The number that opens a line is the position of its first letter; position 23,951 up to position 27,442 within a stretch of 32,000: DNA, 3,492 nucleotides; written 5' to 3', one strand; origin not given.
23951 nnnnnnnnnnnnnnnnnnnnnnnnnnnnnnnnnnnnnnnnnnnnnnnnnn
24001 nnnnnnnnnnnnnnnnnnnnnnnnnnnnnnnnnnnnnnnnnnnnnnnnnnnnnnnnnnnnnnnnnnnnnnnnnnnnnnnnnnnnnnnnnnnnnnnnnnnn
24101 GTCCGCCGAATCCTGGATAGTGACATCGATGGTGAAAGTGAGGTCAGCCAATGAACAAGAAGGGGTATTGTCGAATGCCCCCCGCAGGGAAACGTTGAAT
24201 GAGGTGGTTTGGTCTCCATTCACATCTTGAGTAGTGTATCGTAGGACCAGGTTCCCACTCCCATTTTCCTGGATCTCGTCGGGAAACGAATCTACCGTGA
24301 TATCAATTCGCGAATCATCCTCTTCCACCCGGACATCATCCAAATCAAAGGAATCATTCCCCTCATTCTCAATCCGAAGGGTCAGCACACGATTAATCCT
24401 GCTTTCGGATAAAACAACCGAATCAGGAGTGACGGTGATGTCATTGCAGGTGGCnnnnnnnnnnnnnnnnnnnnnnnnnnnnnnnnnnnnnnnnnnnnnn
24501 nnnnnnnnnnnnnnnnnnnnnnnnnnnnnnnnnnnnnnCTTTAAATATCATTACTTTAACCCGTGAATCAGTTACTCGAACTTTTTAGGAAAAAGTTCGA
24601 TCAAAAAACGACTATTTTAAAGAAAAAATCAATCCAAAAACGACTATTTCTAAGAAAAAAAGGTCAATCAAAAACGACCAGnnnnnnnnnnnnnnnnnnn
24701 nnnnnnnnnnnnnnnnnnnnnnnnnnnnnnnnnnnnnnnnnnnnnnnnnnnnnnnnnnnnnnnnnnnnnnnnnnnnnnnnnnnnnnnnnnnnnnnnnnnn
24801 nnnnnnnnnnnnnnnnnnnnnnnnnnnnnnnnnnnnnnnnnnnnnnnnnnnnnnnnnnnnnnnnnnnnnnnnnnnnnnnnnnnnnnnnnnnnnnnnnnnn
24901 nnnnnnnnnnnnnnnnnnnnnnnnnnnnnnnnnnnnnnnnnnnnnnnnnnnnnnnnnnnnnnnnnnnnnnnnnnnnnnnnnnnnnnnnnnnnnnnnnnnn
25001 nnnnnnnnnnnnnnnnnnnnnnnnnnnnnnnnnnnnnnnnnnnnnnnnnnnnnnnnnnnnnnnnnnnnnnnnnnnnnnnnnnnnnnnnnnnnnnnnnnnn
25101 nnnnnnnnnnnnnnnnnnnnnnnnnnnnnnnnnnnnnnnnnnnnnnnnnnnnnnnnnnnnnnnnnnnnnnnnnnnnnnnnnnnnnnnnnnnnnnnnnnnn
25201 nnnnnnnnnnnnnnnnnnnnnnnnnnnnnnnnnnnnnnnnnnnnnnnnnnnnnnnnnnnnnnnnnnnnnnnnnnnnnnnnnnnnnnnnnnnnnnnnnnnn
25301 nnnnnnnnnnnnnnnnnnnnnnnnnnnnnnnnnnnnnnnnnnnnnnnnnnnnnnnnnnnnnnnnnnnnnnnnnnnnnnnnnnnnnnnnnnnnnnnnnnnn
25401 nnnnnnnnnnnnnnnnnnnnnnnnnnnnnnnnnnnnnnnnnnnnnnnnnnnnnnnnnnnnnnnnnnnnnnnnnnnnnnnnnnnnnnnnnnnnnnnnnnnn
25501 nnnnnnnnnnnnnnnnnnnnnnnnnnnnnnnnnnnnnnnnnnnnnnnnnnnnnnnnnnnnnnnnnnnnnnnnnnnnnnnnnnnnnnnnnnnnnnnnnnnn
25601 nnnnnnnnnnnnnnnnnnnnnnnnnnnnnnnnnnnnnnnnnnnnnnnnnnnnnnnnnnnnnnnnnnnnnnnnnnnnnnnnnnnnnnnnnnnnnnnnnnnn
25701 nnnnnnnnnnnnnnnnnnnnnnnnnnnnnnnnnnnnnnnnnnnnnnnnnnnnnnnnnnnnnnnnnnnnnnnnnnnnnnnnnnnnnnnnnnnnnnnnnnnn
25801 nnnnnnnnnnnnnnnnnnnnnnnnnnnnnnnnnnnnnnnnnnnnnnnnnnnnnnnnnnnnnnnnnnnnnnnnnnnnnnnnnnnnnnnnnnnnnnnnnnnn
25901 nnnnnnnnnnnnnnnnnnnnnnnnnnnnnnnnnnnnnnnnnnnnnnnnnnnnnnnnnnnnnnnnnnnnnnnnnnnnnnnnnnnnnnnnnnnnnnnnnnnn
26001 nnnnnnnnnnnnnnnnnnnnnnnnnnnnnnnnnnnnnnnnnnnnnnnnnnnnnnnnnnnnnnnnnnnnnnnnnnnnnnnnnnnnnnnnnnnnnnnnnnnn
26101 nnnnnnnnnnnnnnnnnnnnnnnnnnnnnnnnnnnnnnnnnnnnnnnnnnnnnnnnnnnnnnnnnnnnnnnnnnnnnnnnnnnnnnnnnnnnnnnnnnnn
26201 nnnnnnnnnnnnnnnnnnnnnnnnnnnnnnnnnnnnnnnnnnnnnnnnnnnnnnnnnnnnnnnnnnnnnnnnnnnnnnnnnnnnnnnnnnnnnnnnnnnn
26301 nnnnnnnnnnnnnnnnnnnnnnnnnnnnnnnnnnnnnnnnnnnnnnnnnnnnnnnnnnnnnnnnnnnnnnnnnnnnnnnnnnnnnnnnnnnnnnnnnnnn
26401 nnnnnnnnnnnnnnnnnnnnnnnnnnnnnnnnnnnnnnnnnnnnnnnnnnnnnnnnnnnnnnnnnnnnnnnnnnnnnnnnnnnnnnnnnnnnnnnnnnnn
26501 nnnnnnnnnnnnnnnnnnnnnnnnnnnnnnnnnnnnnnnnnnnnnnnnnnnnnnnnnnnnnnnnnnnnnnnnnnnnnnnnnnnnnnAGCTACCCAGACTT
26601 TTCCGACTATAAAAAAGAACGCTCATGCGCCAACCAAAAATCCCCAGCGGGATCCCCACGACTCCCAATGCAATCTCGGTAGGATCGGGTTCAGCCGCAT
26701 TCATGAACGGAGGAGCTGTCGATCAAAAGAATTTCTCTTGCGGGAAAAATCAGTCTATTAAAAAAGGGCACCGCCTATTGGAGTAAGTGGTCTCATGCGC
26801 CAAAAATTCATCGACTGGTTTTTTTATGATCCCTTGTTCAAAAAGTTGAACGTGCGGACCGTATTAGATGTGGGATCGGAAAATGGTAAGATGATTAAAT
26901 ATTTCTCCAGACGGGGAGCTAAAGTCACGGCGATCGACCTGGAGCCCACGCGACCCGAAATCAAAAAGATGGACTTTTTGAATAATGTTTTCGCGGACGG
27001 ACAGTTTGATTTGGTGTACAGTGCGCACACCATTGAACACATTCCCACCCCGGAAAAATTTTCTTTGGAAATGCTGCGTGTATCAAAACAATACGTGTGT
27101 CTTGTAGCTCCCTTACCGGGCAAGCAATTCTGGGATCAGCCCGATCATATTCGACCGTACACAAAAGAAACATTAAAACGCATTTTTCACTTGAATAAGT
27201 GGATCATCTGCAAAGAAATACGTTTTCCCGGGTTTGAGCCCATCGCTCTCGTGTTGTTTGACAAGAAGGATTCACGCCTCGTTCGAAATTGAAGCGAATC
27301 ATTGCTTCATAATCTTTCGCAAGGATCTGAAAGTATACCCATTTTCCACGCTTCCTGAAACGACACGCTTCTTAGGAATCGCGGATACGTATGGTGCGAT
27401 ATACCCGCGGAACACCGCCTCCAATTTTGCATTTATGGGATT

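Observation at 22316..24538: Surface protein built from four tandem ~100-aa modules, each bracketed by one Cys pair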

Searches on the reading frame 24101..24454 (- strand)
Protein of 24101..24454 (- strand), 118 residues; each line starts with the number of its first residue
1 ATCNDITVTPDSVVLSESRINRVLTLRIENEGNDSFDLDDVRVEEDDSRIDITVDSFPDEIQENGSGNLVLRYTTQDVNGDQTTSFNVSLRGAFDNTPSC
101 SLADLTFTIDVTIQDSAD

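Call 50: search_solved_structures(query=A3, max_evalue=10, show_alignments=2)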
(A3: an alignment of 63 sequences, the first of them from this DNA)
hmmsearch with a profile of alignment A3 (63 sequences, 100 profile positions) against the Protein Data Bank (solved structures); distinct sequences matched with E-value up to 10: 2.
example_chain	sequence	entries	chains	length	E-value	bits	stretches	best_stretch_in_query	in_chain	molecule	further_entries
4p99_A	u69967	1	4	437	0.045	17.5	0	38-89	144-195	MpAFP_RII tetra-tandemer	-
4uid_A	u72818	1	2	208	2.2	12.1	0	9-56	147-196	SURFACE LAYER PROTEIN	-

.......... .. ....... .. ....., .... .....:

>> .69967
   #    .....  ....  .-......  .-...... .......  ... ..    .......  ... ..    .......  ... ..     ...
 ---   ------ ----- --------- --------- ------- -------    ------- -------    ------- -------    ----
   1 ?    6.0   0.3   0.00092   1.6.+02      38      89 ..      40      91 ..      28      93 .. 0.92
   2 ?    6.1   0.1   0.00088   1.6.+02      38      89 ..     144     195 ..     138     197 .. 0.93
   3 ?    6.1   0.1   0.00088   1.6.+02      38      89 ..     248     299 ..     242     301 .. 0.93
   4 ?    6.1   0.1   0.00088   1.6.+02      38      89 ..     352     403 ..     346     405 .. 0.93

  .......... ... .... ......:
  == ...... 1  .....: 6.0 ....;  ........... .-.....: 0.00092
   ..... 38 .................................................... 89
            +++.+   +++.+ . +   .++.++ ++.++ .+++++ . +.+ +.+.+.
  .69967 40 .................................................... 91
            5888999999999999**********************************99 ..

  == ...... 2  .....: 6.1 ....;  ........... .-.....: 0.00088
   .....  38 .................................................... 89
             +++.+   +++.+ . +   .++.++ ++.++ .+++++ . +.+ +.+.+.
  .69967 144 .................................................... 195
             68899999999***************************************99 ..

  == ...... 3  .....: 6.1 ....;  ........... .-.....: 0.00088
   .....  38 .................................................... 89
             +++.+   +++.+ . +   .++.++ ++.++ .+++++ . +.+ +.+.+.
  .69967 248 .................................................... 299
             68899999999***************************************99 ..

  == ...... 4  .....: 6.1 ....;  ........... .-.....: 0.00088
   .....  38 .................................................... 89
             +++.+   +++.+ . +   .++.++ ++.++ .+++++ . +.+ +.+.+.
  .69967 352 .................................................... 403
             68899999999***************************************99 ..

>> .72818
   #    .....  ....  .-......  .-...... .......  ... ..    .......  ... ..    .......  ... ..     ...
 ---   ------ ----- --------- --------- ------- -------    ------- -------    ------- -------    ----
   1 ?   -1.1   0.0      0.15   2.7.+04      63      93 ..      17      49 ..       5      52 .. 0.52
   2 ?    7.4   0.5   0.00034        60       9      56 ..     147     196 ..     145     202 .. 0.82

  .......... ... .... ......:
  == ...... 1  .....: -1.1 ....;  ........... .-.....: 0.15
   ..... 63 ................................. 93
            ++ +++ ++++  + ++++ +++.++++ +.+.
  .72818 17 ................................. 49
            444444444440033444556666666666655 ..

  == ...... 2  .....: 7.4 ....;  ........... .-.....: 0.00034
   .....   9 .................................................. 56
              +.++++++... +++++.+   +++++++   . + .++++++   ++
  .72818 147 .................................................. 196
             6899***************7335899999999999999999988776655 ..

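Call 51: search_protein_families(library=pfam, alignment_id=A3, max_evalue=0.1)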
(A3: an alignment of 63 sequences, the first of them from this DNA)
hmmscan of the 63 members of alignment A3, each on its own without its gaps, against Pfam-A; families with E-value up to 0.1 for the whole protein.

A. member 1, seq(118 aa): 0 families

B. families by the number of members that match (of 63 scanned): 41 families (the first 25 are shown)
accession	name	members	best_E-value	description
PF07610.17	DUF1573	9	0.00085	Protein of unknown function (DUF1573)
PF16392.11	DUF5001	2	0.0011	Ig-like domain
PF10988.14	DUF2807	2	0.056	Putative auto-transporter adhesin, head GIN domain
PF22544.2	HYDIN_VesB_CFA65-like_Ig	1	1.6e-05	HYDIN/CFA65/VesB-like, Ig-like domain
PF22076.2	Cep192_D6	1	0.00071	Cep192 domain 6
PF11246.14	Phage_gp53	1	0.0016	Base plate wedge protein 53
PF03505.20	Clenterotox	1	0.0022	Clostridium enterotoxin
PF01917.21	Arch_flagellin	1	0.0022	Archaebacterial flagellin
PF25736.1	Herpes_gQ2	1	0.0025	Human herpesvirus-6 glycoprotein Q2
PF24498.1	Ig_TMEM131L_3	1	0.0031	TMEM131L third Ig-like domain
PF22065.2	Cep192_D7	1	0.0072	Cep192 domain 7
PF09544.15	DUF2381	1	0.0073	Protein of unknown function (DUF2381)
PF24928.1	DUF7748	1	0.0084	Domain of unknown function (DUF7748)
PF24955.1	DrmE_N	1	0.0091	DrmE-like N-terminal domain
PF06636.16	DUF1157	1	0.011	Protein of unknown function (DUF1157)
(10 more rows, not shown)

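Call 53: predict_structure(alignment_id=A3)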
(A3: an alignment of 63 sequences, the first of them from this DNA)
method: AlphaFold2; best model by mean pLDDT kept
length: 118 residues; sequences in the alignment: 63
mean_pLDDT: 93.6   pTM: 0.83
mean pLDDT of the five models: 93.6, 92.6, 90.6, 90.4, 88.2
residues with pLDDT >= 90: 101; 70-90: 16; 50-70: 1; < 50: 0
segments of 3 or more residues with pLDDT < 50: none
pLDDT, mean of each block of 10 residues (from residue 1): 90 89 96 96 96 98 97 96 96 91 89 88
secondary structure, 60 per line:
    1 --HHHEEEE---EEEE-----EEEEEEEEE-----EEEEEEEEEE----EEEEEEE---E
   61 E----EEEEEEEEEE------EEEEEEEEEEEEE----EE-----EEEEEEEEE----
elements in order: E6-9 E13-16 E22-30 E36-45 E50-56 E66-75 E82-94 E106-114

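Call 57: fold_search(model_id=the predicted structure, library=pdb)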
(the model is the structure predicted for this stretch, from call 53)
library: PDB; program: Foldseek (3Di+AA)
matches with E <= 10: 1651; with E <= 0.001: 76
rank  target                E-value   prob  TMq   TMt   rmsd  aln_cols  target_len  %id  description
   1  1l4i_A                1.3e-05  1.00  0.51  0.36   4.8       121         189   17  Crystal Structure of the Periplasmic Chaperone SfaE (released 2002-06-12)
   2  9fxb_C                1.7e-05  1.00  0.49  0.34   5.1       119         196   14  Cryo-EM structure of the type 1 pilus assembly platform as part of the FimI-bound chaperone-usher pilus complex (FimDH (released 2025-06-04)
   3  3jwn_C                2.1e-05  1.00  0.51  0.35   5.0       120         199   16  Complex of FimC, FimF, FimG and FimH (released 2010-06-16)
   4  4dwh_C                2.5e-05  1.00  0.51  0.34   5.0       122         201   16  Structure of the major type 1 pilus subunit FIMA bound to the FIMC (2.5 A resolution) (released 2012-05-30)
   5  9fw9_C                2.8e-05  1.00  0.49  0.34   4.9       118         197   16  Cryo-EM structure of the type 1 pilus assembly platform as part of the FimA-bound chaperone-usher pilus complex (FimDH (released 2025-06-04)
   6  4dwh_A                3.4e-05  1.00  0.51  0.35   5.0       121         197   16  Structure of the major type 1 pilus subunit FIMA bound to the FIMC (2.5 A resolution) (released 2012-05-30)
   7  3bwu_C                4.0e-05  1.00  0.52  0.35   5.0       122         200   16  Crystal structure of the ternary complex of FimD (N-Terminal Domain, FimDN) with FimC and the N-terminally truncated p (released 2008-03-04)
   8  9fx8_C                4.2e-05  1.00  0.48  0.33   5.0       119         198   16  Cryo-EM structure of the FimI-bound type 1 pilus assembly platform complex - Local refinement (released 2025-06-04)
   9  5ghu                  4.6e-05  1.00  0.56  0.37   4.4       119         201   17  Crystal structure of YadV chaperone at 1.63 Angstrom (released 2017-06-28)
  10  1qpp_B                5.7e-05  1.00  0.52  0.33   5.6       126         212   16  CRYSTAL STRUCTURES OF SELF CAPPING PAPD CHAPERONE HOMODIMERS (released 1999-07-07)
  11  3sqb_A                5.7e-05  1.00  0.48  0.34   5.6       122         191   16  Structure of the major type 1 pilus subunit FimA bound to the FimC chaperone (released 2012-05-30)
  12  5k93_A                6.3e-05  1.00  0.50  0.33   4.7       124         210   17  PapD wild-type chaperone (released 2016-07-20)
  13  1l4i_B                6.7e-05  1.00  0.49  0.35   4.9       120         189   16  Crystal Structure of the Periplasmic Chaperone SfaE (released 2002-06-12)
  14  3sqb_C                7.4e-05  1.00  0.52  0.35   5.0       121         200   16  Structure of the major type 1 pilus subunit FimA bound to the FimC chaperone (released 2012-05-30)
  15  1qun_A                7.4e-05  1.00  0.49  0.34   5.1       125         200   15  X-RAY STRUCTURE OF THE FIMC-FIMH CHAPERONE ADHESIN COMPLEX FROM UROPATHOGENIC E.COLI (released 1999-08-31)
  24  6fvi                  1.9e-04  1.00  0.48  0.42   7.1       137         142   12  ASH / PapD-like domain of human CEP192 (PapD-like domain 7) (released 2019-03-20)
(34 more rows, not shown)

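Call 85: fold_search(model_id=the predicted structure, library=viral)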
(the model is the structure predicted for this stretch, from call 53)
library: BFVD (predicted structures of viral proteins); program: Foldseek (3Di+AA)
matches with E <= 10: 925; with E <= 0.001: 12
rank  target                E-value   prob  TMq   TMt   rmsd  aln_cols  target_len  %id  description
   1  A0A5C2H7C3            1.9e-05  1.00  0.49  0.37   5.4       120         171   15  Uncharacterized protein [Sinorhizobium phage ort11]
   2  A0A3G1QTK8            8.0e-05  1.00  0.57  0.12   4.3       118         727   14  Putative cellulase or glycoside hydrolase [Erwinia phage phiEaP8]
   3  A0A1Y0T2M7            8.9e-05  1.00  0.57  0.09   4.7       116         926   12  Glycoside hydrolase family 5 domain-containing protein [Pseudomonas phage Skulduggery]
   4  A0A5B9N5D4            9.8e-05  1.00  0.50  0.16   5.1       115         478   13  Putative tail fiber protein [Stenotrophomonas phage Pokken]
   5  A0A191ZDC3            1.2e-04  1.00  0.51  0.29   4.5       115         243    7  Putative coagulation factor 5/8 domain-containing protein [Erwinia phage vB_EamP_Gutmeister]
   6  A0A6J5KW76            1.7e-04  1.00  0.57  0.11   4.2       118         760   15  Glycoside hydrolase, family 5 [uncultured Caudovirales phage]
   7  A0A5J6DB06            2.8e-04  1.00  0.53  0.12   4.6       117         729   10  Putative glycoside hydrolase [Erwinia phage pEp_SNUABM_01]
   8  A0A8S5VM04            2.9e-04  1.00  0.49  0.32   5.3       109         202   24  (no name in the UniProt tables at hand)
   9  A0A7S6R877            2.9e-04  1.00  0.48  0.52   5.2       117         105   19  Uncharacterized protein [Streptomyces phage Salutena]
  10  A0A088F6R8            3.6e-04  1.00  0.50  0.14   5.3       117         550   10  (no name in the UniProt tables at hand)
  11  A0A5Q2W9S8            3.8e-04  1.00  0.49  0.18   4.7       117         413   11  (no name in the UniProt tables at hand)
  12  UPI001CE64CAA         7.5e-04  1.00  0.52  0.11   5.1       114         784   13  (no name look-up for this kind of identifier)
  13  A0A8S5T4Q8            1.0e-03  1.00  0.47  0.12   4.7       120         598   16  Tail protein [Siphoviridae sp. ctrpM6]
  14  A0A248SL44            1.2e-03  1.00  0.51  0.10   5.1       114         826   21  Endoglucanase [Klebsiella phage SopranoGao]
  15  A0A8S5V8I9            1.3e-03  1.00  0.40  0.13   5.3       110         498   18  BACON domain-containing protein [Siphoviridae sp. cttma3]
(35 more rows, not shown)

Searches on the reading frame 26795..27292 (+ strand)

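Call 6: search_protein_families(library=pfam, proteins=[window:26795-27292:+], max_evalue=1)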
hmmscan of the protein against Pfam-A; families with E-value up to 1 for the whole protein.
window:26795-27292:+ (165 aa): 10 families
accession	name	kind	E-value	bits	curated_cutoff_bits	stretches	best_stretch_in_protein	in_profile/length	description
PF08241.18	Methyltransf_11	-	5.1e-12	46.7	21.2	1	24-99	1-89/95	Methyltransferase domain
PF13489.12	Methyltransf_23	-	5.7e-11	42.9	27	1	17-132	20-155/164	Methyltransferase domain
PF13649.12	Methyltransf_25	-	1.1e-08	36.1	27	1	23-98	1-94/97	Methyltransferase domain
PF11968.14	Bmt2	-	6.6e-06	26.6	20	1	21-100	54-135/221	25S rRNA (adenine(2142)-N(1))-methyltransferase, Bmt2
PF08242.18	Methyltransf_12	-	0.00019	22.5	30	1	24-90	1-85/98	Methyltransferase domain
PF13847.12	Methyltransf_31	-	0.00037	20.6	27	1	63-104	68-108/145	Methyltransferase domain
PF07021.18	MetW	-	0.0019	18.3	21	1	60-102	65-107/193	Methionine biosynthesis protein MetW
PF01728.25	FtsJ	-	0.0064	16.9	24.1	1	15-62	19-70/181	FtsJ-like methyltransferase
PF03686.19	UPF0146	-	0.044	14.1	26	1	32-111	27-107/129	Uncharacterised protein family (UPF0146)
PF24675.1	NpmA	-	0.19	11.4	60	1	21-85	25-91/214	16S rRNA (adenine(1408)-N(1))-methyltransferase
